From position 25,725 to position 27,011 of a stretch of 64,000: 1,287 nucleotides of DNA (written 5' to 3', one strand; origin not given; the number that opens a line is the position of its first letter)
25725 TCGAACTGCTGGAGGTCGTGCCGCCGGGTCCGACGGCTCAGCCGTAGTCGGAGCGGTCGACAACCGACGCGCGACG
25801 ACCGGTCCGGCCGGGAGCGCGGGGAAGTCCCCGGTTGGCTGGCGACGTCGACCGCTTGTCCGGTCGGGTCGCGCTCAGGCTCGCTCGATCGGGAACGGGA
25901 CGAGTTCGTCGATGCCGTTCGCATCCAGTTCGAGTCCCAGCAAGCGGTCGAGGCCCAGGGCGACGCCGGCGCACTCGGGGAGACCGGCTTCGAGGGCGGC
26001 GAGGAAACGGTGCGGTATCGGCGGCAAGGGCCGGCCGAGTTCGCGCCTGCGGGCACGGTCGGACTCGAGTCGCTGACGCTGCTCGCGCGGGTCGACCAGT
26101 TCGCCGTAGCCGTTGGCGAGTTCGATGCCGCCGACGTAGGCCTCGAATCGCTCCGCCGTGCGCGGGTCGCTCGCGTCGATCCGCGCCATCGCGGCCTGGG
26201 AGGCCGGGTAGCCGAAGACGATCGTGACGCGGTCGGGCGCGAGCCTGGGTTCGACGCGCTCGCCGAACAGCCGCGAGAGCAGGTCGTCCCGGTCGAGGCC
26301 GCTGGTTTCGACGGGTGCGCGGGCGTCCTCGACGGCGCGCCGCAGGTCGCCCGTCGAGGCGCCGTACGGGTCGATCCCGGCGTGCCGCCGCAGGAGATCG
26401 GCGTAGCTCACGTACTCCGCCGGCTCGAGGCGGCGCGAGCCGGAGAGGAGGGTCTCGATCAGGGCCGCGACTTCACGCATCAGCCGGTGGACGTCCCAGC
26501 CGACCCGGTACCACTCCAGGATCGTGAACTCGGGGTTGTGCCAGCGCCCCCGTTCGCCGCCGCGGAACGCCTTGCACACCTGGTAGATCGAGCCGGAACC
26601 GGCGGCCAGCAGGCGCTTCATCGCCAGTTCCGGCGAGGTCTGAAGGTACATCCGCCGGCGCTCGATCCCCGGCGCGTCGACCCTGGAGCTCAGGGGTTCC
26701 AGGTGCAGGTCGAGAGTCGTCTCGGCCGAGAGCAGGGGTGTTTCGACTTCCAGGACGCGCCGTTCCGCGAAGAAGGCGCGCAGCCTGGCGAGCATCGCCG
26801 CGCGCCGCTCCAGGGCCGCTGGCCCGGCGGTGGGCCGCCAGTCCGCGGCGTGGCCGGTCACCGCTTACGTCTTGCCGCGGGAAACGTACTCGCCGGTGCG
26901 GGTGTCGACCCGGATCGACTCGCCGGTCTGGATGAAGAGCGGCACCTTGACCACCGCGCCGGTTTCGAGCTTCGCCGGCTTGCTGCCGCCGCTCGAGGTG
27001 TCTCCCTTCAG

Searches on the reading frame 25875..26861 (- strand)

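Call 44: search_protein_families(library=pfam, proteins=[window:25875-26861:-], max_evalue=0.001)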
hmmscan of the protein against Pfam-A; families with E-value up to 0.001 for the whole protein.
window:25875-26861:- (328 aa): 1 family
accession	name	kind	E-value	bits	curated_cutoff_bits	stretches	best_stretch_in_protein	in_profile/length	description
PF00152.25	tRNA-synt_2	-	8.2e-36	124.1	25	1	14-326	19-307/308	tRNA synthetases class II (D, K and N)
